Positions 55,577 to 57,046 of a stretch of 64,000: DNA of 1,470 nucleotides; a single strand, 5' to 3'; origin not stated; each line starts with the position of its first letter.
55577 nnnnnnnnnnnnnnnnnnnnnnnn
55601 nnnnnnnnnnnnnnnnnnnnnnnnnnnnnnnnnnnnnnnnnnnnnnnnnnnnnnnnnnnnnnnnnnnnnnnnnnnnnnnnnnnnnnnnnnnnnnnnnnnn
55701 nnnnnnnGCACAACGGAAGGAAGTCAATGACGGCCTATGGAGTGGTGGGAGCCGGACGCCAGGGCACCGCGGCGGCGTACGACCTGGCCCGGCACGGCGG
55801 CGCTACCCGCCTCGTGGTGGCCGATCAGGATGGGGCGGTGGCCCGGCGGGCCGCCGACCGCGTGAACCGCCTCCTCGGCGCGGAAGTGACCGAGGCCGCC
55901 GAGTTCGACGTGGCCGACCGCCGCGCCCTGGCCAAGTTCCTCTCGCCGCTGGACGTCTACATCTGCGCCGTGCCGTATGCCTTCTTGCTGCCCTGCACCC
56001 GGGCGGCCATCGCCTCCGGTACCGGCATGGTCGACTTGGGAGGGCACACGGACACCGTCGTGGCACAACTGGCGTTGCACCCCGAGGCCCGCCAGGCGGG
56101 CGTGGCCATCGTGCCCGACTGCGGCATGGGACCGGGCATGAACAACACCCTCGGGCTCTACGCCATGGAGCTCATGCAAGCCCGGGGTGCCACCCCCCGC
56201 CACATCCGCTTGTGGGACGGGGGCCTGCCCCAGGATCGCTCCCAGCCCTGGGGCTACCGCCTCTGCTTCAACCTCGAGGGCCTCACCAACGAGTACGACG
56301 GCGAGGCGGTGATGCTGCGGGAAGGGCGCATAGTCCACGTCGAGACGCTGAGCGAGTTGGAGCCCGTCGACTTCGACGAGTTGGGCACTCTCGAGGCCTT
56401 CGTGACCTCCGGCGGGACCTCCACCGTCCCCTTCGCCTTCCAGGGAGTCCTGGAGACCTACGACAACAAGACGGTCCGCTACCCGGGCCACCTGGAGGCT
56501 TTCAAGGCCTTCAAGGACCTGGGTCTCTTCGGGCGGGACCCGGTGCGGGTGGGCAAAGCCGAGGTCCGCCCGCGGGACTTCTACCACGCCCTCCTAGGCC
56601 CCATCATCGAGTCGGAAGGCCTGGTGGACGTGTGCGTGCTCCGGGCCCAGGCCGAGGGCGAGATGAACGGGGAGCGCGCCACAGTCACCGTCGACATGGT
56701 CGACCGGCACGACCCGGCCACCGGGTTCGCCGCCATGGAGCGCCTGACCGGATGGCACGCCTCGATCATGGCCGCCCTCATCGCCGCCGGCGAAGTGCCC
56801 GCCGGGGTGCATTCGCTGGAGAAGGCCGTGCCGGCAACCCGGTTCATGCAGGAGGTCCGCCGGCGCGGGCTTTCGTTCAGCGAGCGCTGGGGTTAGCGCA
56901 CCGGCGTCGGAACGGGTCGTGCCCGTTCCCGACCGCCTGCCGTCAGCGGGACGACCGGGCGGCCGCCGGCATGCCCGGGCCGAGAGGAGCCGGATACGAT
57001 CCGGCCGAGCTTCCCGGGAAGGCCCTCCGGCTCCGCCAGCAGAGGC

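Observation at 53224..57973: tRNA-Pro-adjacent lineage-specific cluster at a synteny breakpoint: multi-Zn-ribbon protein, 554-aa GT-A-like protein, saccharopine-dehydrogenase-like oxidoreductase, 670-bp gap, small protein coupled to pgsA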

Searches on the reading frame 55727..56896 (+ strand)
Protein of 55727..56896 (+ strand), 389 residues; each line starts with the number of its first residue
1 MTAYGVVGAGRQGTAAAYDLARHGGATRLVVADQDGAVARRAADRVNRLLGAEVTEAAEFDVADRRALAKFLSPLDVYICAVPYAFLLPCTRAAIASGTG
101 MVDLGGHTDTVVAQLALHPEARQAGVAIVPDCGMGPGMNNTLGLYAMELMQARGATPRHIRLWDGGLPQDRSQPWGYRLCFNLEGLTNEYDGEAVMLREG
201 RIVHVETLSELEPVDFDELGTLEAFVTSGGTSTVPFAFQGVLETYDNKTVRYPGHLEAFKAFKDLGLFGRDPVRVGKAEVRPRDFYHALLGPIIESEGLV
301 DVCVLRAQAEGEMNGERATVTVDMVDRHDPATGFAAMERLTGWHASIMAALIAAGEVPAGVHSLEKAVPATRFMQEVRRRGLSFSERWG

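Call 4: search_protein_families(library=pfam, proteins=[window:55727-56896:+], max_evalue=0.1)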
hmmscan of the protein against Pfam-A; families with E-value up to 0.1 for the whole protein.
window:55727-56896:+ (389 aa): 7 families
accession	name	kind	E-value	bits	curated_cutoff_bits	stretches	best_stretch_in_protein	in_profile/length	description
PF16653.10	Sacchrp_dh_C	-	5.7e-36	125.4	31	1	133-382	1-265/265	Saccharopine dehydrogenase C-terminal domain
PF03435.24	Sacchrp_dh_NADP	-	1.2e-13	52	25.1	1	6-129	3-129/129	Saccharopine dehydrogenase NADP binding domain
PF01134.28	GIDA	-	0.037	13.5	22.1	1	6-35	4-33/391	Glucose inhibited division protein A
PF03807.23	F420_oxidored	-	0.058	14.4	21.6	0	5-59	3-58/94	NADP oxidoreductase coenzyme F420-dependent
PF13454.12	NAD_binding_9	-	0.062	13.7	21.8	0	6-46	2-44/155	FAD-NAD(P)-binding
PF02254.24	TrkA_N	-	0.087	13.6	23.8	0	6-47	3-42/116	TrkA-N domain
PF13450.12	NAD_binding_8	-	0.094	13.4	21.9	0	6-36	1-29/68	NAD(P)-binding Rossmann-like domain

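Call 5: search_protein_families(library=ncbifam, proteins=[window:55727-56896:+], max_evalue=0.1)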
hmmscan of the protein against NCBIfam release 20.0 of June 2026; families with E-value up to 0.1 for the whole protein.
window:55727-56896:+ (389 aa): 11 families
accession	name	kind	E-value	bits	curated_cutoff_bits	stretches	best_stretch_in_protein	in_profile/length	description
NF010631.0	PRK14027.1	equivalog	0.00015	21.2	515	1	6-57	132-182/283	quinate/shikimate dehydrogenase (NAD+)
NF005473.0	PRK07069.1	equivalog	0.0011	18.6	339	1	4-71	14-80/262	SDR family oxidoreductase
NF045894.1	PKS_plus_SDR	equivalog_domain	0.0017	16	1740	1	8-74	1165-1231/1515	type I polyketide synthase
NF047886.1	AmOxnSyBioU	equivalog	0.0018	17.4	600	1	5-139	2-149/323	(S)-8-amino-7-oxononanoate synthase BioU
TIGR02632.1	RhaD_aldol-ADH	equivalog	0.016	13.6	567.75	1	7-72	421-484/676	bifunctional rhamnulose-1-phosphate aldolase/short-chain dehydrogenase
NF005881.0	PRK07832.1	equivalog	0.019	14.2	296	1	12-72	21-78/287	SDR family oxidoreductase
TIGR01377.1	soxA_mon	subfamily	0.019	13.7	479.65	1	6-30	5-29/381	amino oxidase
NF006190.0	PRK08324.1-4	equivalog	0.022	12.9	1014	1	7-69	434-494/689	bifunctional aldolase/short-chain dehydrogenase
NF009201.0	PRK12549.1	subfamily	0.032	13.4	235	1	7-58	135-185/286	shikimate dehydrogenase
NF006189.0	PRK08324.1-3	equivalog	0.039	12.3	634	1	7-73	445-509/701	bifunctional rhamnulose-1-phosphate aldolase/short-chain dehydrogenase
NF011792.0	PRK15260.1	equivalog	0.067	13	264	0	211-268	51-103/178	fimbrial protein SteF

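Call 8: search_protein_families(library=padloc, proteins=[window:55727-56896:+], max_evalue=0.1)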
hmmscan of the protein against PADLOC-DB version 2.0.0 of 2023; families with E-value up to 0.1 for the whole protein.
window:55727-56896:+ (389 aa): 0 families

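Call 38: search_solved_structures(query=window:55727-56896:+, max_evalue=0.001)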
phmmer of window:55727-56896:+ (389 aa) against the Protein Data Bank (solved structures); distinct sequences matched with E-value up to 0.001: 6.
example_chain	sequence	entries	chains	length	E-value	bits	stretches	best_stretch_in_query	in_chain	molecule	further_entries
3abi_A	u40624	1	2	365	1.3e-22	83.7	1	59-384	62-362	Putative uncharacterized protein PH1688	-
5l76_A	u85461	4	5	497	8.7e-14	54.6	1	60-289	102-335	Alpha-aminoadipic semialdehyde synthase, mitochondrial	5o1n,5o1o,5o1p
2axq_A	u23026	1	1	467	1e-13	54.4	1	38-274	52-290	Saccharopine dehydrogenase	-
5l78_A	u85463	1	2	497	1.2e-13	54.1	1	60-289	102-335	Alpha-aminoadipic semialdehyde synthase, mitochondrial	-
1e5l_A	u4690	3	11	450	3.5e-11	46.1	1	39-270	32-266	SACCHAROPINE REDUCTASE | Saccharopine dehydrogenase [NADP(+), L-glutamate-forming]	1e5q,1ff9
8deb_A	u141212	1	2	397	0.00046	22.6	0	6-146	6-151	Carboxyspermidine dehydrogenase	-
